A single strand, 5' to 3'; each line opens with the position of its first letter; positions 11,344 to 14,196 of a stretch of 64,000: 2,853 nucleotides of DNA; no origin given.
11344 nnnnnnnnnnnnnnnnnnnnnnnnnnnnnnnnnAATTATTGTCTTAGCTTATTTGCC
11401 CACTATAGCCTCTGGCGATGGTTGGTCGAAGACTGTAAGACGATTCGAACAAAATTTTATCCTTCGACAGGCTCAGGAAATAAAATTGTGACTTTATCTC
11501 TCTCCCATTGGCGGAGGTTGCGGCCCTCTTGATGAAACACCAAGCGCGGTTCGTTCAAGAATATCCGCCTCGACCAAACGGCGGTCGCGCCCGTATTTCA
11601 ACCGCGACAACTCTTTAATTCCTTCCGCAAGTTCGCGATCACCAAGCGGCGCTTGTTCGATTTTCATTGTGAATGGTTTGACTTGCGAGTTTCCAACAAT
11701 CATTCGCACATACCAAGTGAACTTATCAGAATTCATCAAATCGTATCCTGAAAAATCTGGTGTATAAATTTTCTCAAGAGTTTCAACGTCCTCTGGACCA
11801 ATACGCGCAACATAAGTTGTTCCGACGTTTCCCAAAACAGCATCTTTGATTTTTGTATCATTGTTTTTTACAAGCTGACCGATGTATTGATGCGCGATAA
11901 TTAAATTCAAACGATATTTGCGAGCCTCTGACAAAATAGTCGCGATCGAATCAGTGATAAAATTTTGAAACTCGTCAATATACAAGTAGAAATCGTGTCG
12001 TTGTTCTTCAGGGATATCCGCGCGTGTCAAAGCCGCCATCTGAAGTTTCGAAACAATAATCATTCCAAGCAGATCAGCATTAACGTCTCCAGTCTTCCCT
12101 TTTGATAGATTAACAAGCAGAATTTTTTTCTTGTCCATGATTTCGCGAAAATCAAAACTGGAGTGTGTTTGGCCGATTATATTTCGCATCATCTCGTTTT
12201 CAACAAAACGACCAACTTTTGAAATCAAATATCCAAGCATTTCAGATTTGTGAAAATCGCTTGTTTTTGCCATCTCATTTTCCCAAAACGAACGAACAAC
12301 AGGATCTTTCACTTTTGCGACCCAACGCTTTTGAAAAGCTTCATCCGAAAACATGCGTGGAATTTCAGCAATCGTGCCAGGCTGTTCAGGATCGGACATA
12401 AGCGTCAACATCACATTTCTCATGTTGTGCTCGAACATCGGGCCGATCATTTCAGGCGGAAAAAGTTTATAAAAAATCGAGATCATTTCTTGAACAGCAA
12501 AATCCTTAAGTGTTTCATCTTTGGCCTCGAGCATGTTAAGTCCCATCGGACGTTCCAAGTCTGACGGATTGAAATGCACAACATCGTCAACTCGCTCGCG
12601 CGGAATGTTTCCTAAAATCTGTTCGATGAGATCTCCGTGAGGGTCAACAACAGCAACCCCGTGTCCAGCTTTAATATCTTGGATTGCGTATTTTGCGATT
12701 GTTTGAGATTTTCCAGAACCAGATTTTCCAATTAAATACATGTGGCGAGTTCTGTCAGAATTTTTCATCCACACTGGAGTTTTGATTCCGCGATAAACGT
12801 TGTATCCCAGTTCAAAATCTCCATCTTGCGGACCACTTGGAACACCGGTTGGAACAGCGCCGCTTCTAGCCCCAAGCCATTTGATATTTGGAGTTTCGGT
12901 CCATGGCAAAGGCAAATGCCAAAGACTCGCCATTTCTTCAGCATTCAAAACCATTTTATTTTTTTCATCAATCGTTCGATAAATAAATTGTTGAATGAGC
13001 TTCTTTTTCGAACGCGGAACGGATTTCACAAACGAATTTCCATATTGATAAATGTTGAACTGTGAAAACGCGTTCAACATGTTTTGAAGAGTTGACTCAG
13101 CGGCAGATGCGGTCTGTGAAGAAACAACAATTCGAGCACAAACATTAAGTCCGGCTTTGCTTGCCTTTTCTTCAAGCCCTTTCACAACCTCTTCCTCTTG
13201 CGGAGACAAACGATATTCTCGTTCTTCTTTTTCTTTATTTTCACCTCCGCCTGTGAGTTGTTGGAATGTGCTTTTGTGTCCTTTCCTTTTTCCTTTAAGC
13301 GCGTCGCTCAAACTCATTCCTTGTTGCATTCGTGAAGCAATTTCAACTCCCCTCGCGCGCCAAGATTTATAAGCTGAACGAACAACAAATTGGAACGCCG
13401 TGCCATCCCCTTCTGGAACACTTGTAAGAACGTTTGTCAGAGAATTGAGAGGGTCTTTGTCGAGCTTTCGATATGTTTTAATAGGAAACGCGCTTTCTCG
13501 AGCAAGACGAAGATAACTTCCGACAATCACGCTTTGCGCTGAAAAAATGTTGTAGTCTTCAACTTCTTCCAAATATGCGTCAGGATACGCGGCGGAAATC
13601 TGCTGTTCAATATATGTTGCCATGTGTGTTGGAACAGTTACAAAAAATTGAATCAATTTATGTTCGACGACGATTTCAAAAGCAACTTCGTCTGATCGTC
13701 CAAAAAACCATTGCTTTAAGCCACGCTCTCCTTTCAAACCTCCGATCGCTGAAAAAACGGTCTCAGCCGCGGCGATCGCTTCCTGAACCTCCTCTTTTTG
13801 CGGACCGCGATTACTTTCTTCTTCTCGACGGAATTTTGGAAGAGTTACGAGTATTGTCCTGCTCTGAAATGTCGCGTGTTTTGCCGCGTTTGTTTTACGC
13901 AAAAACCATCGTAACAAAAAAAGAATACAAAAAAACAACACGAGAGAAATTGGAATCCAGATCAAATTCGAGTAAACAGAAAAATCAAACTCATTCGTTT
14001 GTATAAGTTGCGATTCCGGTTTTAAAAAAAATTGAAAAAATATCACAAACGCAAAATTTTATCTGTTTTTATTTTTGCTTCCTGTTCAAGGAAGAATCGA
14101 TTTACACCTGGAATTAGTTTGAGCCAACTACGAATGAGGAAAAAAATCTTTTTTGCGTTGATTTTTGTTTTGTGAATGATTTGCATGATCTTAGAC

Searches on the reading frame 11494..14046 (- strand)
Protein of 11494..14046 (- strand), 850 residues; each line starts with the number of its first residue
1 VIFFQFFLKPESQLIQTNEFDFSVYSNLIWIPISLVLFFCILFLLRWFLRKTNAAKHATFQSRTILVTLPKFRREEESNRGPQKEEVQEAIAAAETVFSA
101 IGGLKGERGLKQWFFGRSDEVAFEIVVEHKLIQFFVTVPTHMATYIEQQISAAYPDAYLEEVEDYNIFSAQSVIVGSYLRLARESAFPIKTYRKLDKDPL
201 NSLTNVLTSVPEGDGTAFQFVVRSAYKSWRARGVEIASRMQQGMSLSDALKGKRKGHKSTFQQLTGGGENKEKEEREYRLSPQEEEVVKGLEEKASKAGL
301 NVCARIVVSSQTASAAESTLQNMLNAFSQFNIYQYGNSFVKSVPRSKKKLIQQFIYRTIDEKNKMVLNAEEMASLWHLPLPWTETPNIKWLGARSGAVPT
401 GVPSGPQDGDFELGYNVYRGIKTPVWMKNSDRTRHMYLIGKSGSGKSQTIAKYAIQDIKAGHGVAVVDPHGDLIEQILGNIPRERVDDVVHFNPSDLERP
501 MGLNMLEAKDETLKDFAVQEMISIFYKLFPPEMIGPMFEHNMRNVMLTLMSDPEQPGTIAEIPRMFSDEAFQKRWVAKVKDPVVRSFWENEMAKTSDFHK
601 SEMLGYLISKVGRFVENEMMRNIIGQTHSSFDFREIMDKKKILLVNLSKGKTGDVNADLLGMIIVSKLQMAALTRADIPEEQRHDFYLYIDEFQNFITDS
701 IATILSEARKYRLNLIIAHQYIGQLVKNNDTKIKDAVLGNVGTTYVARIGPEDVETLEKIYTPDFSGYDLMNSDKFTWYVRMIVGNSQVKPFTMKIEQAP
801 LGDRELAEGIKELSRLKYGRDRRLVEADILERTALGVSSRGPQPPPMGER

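Call 28: search_protein_families(library=pfam, proteins=[window:11494-14046:-])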
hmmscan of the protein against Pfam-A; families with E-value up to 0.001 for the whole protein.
window:11494-14046:- (850 aa): 4 families
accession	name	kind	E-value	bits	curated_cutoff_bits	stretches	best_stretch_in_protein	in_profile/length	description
PF02534.20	T4SS-DNA_transf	-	1.2e-11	44.6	20.1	1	425-760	37-378/468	Type IV secretory system Conjugative DNA transfer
PF10412.15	TrwB_AAD_bind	-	1.8e-09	37.5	20.5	1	428-751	10-312/387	Type IV secretion-system coupling protein DNA-binding domain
PF12696.13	TraG-D_C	-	1.7e-06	28.5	22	1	686-760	2-75/126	TraM recognition site of TraD and TraG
PF01935.23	DUF87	-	4.3e-05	24.2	23.2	1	429-515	19-99/220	Helicase HerA, central domain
